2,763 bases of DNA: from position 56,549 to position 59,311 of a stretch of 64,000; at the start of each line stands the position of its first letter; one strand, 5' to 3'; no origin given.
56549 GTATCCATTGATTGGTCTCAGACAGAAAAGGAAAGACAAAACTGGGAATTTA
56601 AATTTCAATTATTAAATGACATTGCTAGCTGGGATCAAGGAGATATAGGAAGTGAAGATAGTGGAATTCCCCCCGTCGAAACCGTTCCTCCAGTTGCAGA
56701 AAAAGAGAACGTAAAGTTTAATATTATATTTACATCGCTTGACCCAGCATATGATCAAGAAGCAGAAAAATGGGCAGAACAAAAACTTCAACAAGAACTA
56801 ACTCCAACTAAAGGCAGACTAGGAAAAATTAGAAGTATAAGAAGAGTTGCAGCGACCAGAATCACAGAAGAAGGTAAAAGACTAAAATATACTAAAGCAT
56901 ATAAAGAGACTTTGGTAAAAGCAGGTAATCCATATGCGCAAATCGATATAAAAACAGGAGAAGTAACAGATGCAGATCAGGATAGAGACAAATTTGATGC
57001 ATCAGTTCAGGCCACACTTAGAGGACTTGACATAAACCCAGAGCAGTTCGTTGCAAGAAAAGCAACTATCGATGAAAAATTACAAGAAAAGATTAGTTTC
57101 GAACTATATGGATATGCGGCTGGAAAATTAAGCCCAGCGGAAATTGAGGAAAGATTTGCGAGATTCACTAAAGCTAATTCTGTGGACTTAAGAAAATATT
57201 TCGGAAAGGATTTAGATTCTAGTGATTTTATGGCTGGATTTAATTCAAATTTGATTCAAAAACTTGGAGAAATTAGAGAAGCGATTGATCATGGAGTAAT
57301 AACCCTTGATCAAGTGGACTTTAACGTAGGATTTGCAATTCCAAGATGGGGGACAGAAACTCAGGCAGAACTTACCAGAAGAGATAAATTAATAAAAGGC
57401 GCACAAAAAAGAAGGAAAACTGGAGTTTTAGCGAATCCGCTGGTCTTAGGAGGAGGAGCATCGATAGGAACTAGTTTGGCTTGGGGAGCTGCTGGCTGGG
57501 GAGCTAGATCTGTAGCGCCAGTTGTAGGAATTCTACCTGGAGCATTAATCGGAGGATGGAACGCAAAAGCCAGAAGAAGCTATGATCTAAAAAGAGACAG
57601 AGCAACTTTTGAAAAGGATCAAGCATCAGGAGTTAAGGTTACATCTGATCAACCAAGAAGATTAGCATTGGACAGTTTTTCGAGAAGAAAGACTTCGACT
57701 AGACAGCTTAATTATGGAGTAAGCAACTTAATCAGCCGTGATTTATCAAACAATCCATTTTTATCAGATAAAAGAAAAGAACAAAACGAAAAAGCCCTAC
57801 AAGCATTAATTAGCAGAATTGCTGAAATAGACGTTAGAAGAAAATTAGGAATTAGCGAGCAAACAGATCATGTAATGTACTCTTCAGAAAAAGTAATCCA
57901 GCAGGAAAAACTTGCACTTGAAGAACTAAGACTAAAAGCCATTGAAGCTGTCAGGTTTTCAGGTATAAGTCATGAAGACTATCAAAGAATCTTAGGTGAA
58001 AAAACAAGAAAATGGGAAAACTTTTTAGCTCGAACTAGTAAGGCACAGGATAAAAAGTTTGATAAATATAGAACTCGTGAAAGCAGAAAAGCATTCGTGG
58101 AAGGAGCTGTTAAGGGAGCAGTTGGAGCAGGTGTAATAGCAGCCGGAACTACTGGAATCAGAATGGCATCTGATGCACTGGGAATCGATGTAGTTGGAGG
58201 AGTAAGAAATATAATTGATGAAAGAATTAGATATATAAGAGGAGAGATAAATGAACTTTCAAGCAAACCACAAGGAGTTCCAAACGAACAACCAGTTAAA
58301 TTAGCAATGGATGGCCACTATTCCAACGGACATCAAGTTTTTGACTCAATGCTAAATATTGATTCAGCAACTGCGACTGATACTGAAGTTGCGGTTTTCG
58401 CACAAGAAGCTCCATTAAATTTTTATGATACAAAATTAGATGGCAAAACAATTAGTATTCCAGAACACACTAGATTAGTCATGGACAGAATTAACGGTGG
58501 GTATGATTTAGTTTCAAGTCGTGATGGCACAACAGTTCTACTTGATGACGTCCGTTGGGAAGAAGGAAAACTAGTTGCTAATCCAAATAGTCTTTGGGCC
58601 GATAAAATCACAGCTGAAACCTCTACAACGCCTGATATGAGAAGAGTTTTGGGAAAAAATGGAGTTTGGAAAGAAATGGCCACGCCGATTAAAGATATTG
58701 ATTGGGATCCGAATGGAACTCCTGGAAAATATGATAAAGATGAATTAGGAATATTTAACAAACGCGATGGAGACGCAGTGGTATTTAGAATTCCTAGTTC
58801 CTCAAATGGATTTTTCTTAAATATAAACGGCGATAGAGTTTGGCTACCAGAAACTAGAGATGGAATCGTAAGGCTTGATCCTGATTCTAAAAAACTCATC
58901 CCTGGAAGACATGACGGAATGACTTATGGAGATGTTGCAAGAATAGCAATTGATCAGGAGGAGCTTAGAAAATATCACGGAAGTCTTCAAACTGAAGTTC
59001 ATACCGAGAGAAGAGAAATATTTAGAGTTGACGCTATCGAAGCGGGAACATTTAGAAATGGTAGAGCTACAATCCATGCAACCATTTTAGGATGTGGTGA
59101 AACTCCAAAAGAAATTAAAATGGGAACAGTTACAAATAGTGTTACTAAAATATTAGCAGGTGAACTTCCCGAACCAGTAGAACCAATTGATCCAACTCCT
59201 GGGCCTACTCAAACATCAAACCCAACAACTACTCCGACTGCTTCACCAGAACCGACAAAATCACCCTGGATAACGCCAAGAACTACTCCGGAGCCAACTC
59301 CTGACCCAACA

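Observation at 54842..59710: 1622-aa GC-rich giant protein ending in a LuxR-type HTH, with internal repeats and Gly-rich membrane segments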

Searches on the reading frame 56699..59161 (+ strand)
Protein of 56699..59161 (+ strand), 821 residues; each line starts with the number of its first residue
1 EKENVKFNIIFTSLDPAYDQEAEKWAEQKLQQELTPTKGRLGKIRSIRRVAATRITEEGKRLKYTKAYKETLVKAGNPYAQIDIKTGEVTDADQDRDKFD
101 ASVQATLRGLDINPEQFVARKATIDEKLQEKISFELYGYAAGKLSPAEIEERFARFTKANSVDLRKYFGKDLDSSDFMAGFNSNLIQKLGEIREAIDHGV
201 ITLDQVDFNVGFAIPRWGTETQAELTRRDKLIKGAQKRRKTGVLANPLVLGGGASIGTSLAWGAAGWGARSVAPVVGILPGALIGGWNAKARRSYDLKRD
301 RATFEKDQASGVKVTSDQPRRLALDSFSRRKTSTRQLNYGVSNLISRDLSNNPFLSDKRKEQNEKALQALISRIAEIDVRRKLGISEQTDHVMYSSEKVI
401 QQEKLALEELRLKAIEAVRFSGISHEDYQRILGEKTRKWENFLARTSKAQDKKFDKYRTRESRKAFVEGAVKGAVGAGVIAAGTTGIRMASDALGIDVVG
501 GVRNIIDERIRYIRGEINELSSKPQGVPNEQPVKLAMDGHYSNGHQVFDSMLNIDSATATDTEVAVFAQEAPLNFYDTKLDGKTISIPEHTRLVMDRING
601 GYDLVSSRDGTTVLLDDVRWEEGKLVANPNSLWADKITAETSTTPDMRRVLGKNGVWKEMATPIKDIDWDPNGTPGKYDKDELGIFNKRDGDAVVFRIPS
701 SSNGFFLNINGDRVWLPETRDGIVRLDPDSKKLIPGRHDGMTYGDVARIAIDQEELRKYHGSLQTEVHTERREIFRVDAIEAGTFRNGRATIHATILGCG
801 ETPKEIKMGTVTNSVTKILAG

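Call 24: find_related_loci(query=A3, collection=genome_contigs, flank=10000)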
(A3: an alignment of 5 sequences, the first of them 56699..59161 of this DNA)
Query A3 (821 aa) in genome_contigs; peptide patterns used: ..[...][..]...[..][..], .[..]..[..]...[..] (x = any residue, [..] = any of these).
40 stretches matched a pattern; 4 encode a relative of the query (tblastn E <= 1e-3); 4 distinct loci.
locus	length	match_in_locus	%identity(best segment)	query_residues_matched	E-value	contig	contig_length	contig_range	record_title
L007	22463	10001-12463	77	1-821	0e+0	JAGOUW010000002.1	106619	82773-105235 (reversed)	MAG: Candidatus Levyibacteriota bacterium isolate Gw_Eff_bin_531 Gw_Eff_226_length_106619_cov_9.726618, whole genome sho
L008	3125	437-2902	56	7-821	0e+0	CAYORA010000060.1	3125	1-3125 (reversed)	MAG TPA_asm: uncultured Gammaproteobacteria bacterium isolate SRP170004_co1_164 genome assembly, contig: NODE_54121_leng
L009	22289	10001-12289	45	11-821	0e+0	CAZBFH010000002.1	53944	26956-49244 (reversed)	MAG TPA_asm: uncultured Gammaproteobacteria bacterium isolate SRP342105_co2_162 genome assembly, contig: NODE_536_length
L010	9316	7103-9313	48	1-687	0e+0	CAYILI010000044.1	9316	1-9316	MAG TPA_asm: uncultured Gammaproteobacteria bacterium isolate ERP119705_co22_367 genome assembly, contig: NODE_5821_leng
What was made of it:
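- The closest named genome is Candidatus Levyibacteriota (call 24).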

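Call 35: search_protein_representatives(alignment_id=A3)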
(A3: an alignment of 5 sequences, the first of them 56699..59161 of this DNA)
Query: 5 sequences, 807 profile positions. Proteins with E-value up to 0.001 (for the whole library): 695; up to 1e-10: 473; up to 1e-30: 92. The best 150 are listed.
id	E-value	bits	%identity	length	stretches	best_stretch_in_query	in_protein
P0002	0.0e+00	1448.0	-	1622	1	1-807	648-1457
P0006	0.0e+00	1305.9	-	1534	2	1-571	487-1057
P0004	0.0e+00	1280.7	-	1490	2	1-496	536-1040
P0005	0.0e+00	1241.9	-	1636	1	1-807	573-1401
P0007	9.9e-128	443.9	-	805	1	342-807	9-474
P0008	1.9e-72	261.1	-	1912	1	18-795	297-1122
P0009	2.5e-71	257.3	-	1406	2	21-549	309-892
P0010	9.1e-71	255.5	-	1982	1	21-803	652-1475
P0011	7.6e-69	249.1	-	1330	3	28-468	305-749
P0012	4.2e-64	233.4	-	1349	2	18-481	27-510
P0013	1.6e-63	231.5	-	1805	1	11-792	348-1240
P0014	2.5e-63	230.9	-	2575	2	20-476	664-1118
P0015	4.4e-63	230.1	-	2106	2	92-476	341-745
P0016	8.5e-63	229.1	-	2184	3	10-467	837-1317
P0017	1.2e-61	225.3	-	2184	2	21-467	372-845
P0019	1.4e-60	221.8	-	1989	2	15-466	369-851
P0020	5.0e-60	220.0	-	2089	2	22-673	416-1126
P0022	6.3e-60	219.6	-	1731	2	37-673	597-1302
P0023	1.3e-59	218.6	-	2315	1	20-804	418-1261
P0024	1.3e-58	215.2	-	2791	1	92-793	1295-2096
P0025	1.0e-57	212.3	-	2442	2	13-485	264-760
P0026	2.5e-57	211.0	-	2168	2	22-485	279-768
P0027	7.7e-57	209.4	-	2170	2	45-503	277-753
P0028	1.2e-56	208.7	-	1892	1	47-807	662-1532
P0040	2.0e-51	191.5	-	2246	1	20-489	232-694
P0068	6.4e-45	170.0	-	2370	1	19-481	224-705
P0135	1.8e-22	95.7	-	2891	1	24-502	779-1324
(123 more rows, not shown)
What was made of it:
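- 56699..57421 (+): Family-defining helical core, first part (aa 620-860). Profile search found 695 representatives (call 35).
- A profile of aa 620-1440 finds 695 representatives (473 at E<=1e-10), nearly all 1000-2900 aa (call 35).
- Tried and rejected: The index appears swamped by compositionally biased words, so the exhaustive profile search (call 35) was the productive route.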

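Call 37: search_protein_families(library=pfam, proteins=[P0008, P0010, P0014, P0024], max_evalue=0.01)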
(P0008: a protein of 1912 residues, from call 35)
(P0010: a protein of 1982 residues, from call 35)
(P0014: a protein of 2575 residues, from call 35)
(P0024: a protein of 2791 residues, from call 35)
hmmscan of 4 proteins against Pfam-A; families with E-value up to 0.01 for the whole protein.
P0008 (1912 aa): 0 families

P0010 (1982 aa): 0 families

P0014 (2575 aa): 0 families

P0024 (2791 aa): 2 families
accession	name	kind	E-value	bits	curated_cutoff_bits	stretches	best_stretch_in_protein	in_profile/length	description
PF13672.11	PP2C_2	-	2.9e-08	34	24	1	549-759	14-182/209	Protein phosphatase 2C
PF00481.26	PP2C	-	0.00073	19.7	20.3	1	554-780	31-245/255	Protein phosphatase 2C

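Call 38: search_protein_families(library=pfam, proteins=[P0016, P0023, P0135, P0068], max_evalue=0.01)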
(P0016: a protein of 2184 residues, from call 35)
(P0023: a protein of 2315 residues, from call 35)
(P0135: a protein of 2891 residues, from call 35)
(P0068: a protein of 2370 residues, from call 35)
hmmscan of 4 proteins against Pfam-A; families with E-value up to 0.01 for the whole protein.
P0016 (2184 aa): 0 families

P0023 (2315 aa): 0 families

P0135 (2891 aa): 0 families

P0068 (2370 aa): 0 families

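Call 46: find_homologous_proteins(query=A6, max_evalue=0.00001)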
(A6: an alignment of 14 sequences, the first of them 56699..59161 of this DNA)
Query A6 (14 sequences) (821 aa, profile of the alignment): 5 proteins with E <= 0.00001 among 8000 candidates.
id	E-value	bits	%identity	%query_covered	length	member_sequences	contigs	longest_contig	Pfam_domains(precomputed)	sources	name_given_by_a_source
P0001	2.5e-269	914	100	100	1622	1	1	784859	-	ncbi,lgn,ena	-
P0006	1.5e-260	885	62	100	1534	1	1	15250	-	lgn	-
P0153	3.4e-247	841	63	100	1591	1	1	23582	-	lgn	-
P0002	1.9e-233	795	61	100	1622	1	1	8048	-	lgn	-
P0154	6.6e-35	139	24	59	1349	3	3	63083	-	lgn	-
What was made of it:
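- Tried and rejected: The same tool with the diverse A6 seed returned only 5 proteins (call 46).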

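Call 50: find_related_loci(query=A7, collection=metagenome_contigs, flank=10000)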
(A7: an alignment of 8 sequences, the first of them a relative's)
Query A7 (1912 aa) in metagenome_contigs; peptide patterns used: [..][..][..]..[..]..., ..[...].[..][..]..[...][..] (x = any residue, [..] = any of these).
85 stretches matched a pattern; 13 encode a relative of the query (tblastn E <= 1e-3); 11 distinct loci.
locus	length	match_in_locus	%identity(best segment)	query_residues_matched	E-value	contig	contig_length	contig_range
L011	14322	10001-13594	44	54-1175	0e+0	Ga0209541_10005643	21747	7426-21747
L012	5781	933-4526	44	54-1175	0e+0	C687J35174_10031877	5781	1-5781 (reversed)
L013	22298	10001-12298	46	35-806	0e+0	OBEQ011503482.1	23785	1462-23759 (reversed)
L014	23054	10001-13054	45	34-1183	2e-168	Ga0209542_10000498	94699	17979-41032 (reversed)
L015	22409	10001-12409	41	277-1173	3e-162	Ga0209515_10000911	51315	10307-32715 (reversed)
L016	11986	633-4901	44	54-1184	5e-142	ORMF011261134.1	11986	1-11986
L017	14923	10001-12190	41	57-821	2e-139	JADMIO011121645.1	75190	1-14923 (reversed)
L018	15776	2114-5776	38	54-1175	6e-137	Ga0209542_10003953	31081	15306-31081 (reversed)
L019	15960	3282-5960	47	280-1173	1e-120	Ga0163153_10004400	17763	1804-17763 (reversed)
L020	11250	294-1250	51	854-1175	5e-87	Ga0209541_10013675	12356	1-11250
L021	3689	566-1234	27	918-1174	5e-6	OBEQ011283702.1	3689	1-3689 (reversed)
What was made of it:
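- Tried and rejected: It was repeated with the tighter alignment A7 (call 50).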

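Call 59: predict_structure(alignment_id=A6)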
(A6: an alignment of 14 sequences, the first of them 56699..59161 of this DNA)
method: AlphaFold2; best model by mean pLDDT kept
length: 821 residues; sequences in the alignment: 14
mean_pLDDT: 72.7   pTM: 0.51
mean pLDDT of the five models: 72.7, 72.1, 71.5, 68.5, 66.0
residues with pLDDT >= 90: 119; 70-90: 454; 50-70: 92; < 50: 156
segments of 3 or more residues with pLDDT < 50: 39-42, 238-279, 476-572, 677-683
pLDDT, mean of each block of 10 residues (from residue 1): 68 79 84 64 55 66 84 83 83 84 85 81 77 84 81 82 70 56 73 83 81 81 69 51 45 43 39 46 59 76 86 66 82 90 86 80 89 94 86 90 92 90 88 94 90 85 67 49 35 30 37 35 27 25 29 29 29 74 84 82 85 88 84 84 80 84 81 49 72 89 90 88 89 76 91 91 81 91 88 86 85 79 62
secondary structure, 60 per line:
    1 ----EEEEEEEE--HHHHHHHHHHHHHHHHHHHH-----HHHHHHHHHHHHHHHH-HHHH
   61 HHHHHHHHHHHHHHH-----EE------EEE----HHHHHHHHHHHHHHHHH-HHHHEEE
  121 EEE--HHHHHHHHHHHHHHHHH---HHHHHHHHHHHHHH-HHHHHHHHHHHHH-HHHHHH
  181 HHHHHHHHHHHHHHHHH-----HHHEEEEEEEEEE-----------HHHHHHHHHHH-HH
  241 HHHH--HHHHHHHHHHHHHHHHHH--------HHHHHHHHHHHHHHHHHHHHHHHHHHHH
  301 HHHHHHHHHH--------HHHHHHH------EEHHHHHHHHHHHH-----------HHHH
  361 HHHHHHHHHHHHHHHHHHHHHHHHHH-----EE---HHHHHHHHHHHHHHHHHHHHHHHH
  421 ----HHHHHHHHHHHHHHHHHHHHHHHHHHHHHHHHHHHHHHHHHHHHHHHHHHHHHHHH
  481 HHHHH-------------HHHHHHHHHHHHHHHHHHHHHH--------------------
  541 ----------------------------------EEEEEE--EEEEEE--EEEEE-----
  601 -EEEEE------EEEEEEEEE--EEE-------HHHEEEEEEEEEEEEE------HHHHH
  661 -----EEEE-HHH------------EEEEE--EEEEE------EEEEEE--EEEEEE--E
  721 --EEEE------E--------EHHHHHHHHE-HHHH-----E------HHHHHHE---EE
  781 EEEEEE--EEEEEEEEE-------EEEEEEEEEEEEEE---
elements in order (helices of 4 or more, strands of 3 or more residues): E5-12 H15-34 H40-55 H57-75 E89-91 H96-112 H114-117 E118-123 H126-142 H146-159 H161-173 H175-197 E206-215 H227-237 H239-244 H247-264 H273-310 H319-325 H334-345 H357-386 H397-420 H425-485 H499-520 E575-580 E583-588 E591-595 E602-606 E613-621 E624-626 E637-649 H656-660 E666-669 E686-690 E693-697 E704-709 E712-717 E723-726 H743-750 H753-756 H769-774 E779-786 E789-797 E805-818
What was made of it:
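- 56699..57421 (+): AF2 pLDDT is about 80 (call 59).
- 57572..58090 (+): Family-defining helical core, second part (aa 911-1083). AF2 pLDDT is 85-94 (call 59).
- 58415..59161 (+): Conserved beta-rich domain (aa 1192-1440). AF2 pLDDT is 80-90 (call 59).
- Checked: The beta-rich domain at aa 1192-1440 is supported by AF2 (pLDDT 80-90, call 59).
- AF2 gives low confidence in these segments (call 59).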

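Call 80: fold_search(model_id=the predicted structure, library=pdb)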
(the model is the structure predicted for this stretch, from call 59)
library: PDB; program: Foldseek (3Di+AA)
matches with E <= 10: 450; with E <= 0.001: 0
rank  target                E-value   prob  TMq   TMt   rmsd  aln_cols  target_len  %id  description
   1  8edv_D                3.5e-01  0.06  0.06  0.12  24.2       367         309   11  Mitoguardin homolog (MIGA) delta TM residues 106-496 from Caenorhabditis elegans bound to modelled lipid phosphatidyle (released 2022-10-12)
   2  7n6g_3W               3.7e-01  0.06  0.07  0.12  40.2       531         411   10  C1 of central pair (released 2022-05-18)
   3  3hai_A                4.2e-01  0.08  0.08  0.15  31.2       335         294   12  Crystal structure of human PACSIN1 F-BAR domain (P21 lattice) (released 2009-06-16)
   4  1o5h_A                4.9e-01  0.08  0.06  0.16  23.8       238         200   13  Crystal structure of formiminotetrahydrofolate cyclodeaminase (TM1560) from Thermotoga maritima at 2.80 A resolution (released 2003-09-30)
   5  4d2d_A                5.2e-01  0.08  0.10  0.15  25.4       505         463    9  Structure of a tri peptide bound POT family peptide transporter (released 2014-06-25)
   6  7n6g_3O               5.2e-01  0.07  0.07  0.14  47.8       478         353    9  C1 of central pair (released 2022-05-18)
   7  5oxp                  5.4e-01  0.07  0.09  0.13  26.2       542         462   10  PepTSt in occluded conformation with phosphate ion bound (released 2018-02-21)
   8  1o5h_B                5.7e-01  0.07  0.06  0.15  24.3       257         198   12  Crystal structure of formiminotetrahydrofolate cyclodeaminase (TM1560) from Thermotoga maritima at 2.80 A resolution (released 2003-09-30)
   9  5c5b_A                5.7e-01  0.07  0.06  0.11  35.6       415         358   11  Crystal Structure of Human APPL BAR-PH Heterodimer (released 2016-06-22)
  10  8ugc_A                6.3e-01  0.10  0.11  0.18  26.0       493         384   10  FD15: Flat repeat helix-turn-helix-turn protein (released 2023-12-27)
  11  4e40                  7.0e-01  0.04  0.06  0.13  30.3       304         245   12  The haptoglobin-hemoglobin receptor of Trypanosoma congolense (released 2013-01-16)
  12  2v0o_C                7.7e-01  0.06  0.05  0.14  41.0       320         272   11  FCHO2 F-BAR domain (released 2007-06-26)
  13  3q84_G                8.1e-01  0.07  0.07  0.15  29.9       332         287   12  Crystal structure of human PACSIN 1 F-BAR domain (released 2012-02-22)
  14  2x3v_A                8.1e-01  0.07  0.08  0.17  30.3       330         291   14  Structure of The F-BAR Domain of Mouse Syndapin I (released 2010-04-07)
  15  3q84_M                8.5e-01  0.11  0.10  0.22  27.6       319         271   11  Crystal structure of human PACSIN 1 F-BAR domain (released 2012-02-22)
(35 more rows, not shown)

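Call 91: fold_search(model_id=the predicted structure, library=viral)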
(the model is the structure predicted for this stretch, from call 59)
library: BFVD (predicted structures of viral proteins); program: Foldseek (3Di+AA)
matches with E <= 10: 434; with E <= 0.001: 0
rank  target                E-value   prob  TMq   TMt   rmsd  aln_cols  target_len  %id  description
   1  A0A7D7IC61            2.7e-03  0.28  0.07  0.08  41.3       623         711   12  (no name in the UniProt tables at hand)
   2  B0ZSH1                3.4e-03  0.15  0.07  0.06  39.5       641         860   13  Probable tape measure protein [Halomonas phage phiHAP-1 (isolate -/Gulf of Mexico/-/2001)]
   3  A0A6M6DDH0            2.4e-02  0.06  0.06  0.05  75.6       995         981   10  (no name in the UniProt tables at hand)
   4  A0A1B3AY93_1          2.8e-02  0.20  0.09  0.06  41.3       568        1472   14  Tape measure protein [Gordonia phage Bantam]
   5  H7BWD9                3.8e-02  0.16  0.09  0.12  37.9       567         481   12  (no name in the UniProt tables at hand)
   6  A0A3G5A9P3            4.6e-02  0.20  0.07  0.14  35.0       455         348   12  Uncharacterized protein [Hyperionvirus sp.]
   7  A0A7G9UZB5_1          4.6e-02  0.12  0.06  0.05  34.8       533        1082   15  Tape measure protein [Gordonia Phage Sephiroth]
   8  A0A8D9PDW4            5.9e-02  0.08  0.06  0.05  43.8       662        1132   12  Minor tail protein [Siphoviridae sp. ctoNj20]
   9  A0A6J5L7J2            6.8e-02  0.14  0.05  0.09  46.2       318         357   16  Tail fiber protein [uncultured Caudovirales phage]
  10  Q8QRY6                7.9e-02  0.15  0.05  0.08  45.3       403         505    9  Regulatory protein IE1 [Panine betaherpesvirus 2]
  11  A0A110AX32            7.9e-02  0.10  0.07  0.09  35.1       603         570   10  Envelope glycoprotein M [Human herpesvirus 2]
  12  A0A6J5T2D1            8.8e-02  0.60  0.09  0.05  30.9       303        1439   12  DUF4214 domain-containing protein [uncultured Caudovirales phage]
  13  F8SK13                1.0e-01  0.30  0.06  0.18  34.8       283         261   13  Uncharacterized protein 140 [Pseudomonas phage PhiPA3]
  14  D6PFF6                1.0e-01  0.10  0.08  0.10  36.6       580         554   11  (no name in the UniProt tables at hand)
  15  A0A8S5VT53            1.1e-01  0.10  0.07  0.10  32.5       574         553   11  (no name in the UniProt tables at hand)
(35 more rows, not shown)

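Call 92: find_related_loci(query=A3, collection=viral_contigs, flank=5000)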
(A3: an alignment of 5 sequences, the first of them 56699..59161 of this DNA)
Query A3 (821 aa) in viral_contigs; peptide patterns used: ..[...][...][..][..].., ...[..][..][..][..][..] (x = any residue, [..] = any of these).
66 stretches matched a pattern, but none encodes a relative of the query by tblastn (E <= 1e-3).
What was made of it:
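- No relative occurs on viral contigs (call 92).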

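Call 93: search_protein_families(library=pfam, proteins=[P0025, P0040, P0026, P0027], max_evalue=0.01)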
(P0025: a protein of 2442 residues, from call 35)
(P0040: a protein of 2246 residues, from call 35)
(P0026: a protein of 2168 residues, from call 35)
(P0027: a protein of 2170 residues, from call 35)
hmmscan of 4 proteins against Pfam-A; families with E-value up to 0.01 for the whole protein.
P0025 (2442 aa): 7 families
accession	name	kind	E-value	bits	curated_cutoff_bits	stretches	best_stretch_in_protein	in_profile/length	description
PF00069.31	Pkinase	-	1.7e-26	93.6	31.7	1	1625-1879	10-258/263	Protein kinase domain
PF07714.23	PK_Tyr_Ser-Thr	-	5.7e-17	62.3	23.1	1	1702-1873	84-250/258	Protein tyrosine and serine/threonine kinase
PF13672.11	PP2C_2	-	1.1e-07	32.1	24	1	2176-2389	11-178/209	Protein phosphatase 2C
PF14531.12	Kinase-like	-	1.7e-07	31.2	25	1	1682-1871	109-289/289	Kinase-like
PF00481.26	PP2C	-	7.8e-06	26.2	20.3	1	2184-2303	31-142/255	Protein phosphatase 2C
PF03109.22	ABC1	-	0.0053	16.4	22.9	1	1732-1772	179-219/244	ABC1 atypical kinase-like domain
PF01163.29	RIO1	-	0.0092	16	22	0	1707-1767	95-151/187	RIO domain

P0040 (2246 aa): 4 families
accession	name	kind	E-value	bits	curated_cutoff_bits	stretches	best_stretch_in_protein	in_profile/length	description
PF00481.26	PP2C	-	1.4e-10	41.7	20.3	1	1424-1540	27-140/255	Protein phosphatase 2C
PF13672.11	PP2C_2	-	7e-09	36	24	1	1433-1634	26-190/209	Protein phosphatase 2C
PF01075.23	Glyco_transf_9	-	3e-06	27.2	22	1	1213-1321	102-202/247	Glycosyltransferase family 9 (heptosyltransferase)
PF07228.17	SpoIIE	-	1.8e-05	25.2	25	1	1592-1674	105-191/192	Stage II sporulation protein E (SpoIIE)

P0026 (2168 aa): 1 family
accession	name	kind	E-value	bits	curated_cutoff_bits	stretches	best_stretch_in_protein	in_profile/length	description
PF00535.33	Glycos_transf_2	-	0.0005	20.5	23.3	1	1281-1354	2-63/168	Glycosyl transferase family 2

P0027 (2170 aa): 1 family
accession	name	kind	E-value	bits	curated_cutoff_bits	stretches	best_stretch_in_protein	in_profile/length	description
PF02698.23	DUF218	-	2.8e-17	63.3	27.6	1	1845-1996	1-119/133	DUF218 domain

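Call 104: search_solved_structures(query=A6, max_evalue=1)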
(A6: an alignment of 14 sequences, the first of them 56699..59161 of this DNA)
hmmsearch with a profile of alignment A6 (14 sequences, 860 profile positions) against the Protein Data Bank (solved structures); distinct sequences matched with E-value up to 1: 1.
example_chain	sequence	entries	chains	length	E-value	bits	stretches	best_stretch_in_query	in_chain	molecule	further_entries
9u78_A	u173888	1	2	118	0.96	10.6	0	104-147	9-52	Single Chain Protein of De Novo Designed Helix Bundles-4EH2 with KDPV Loop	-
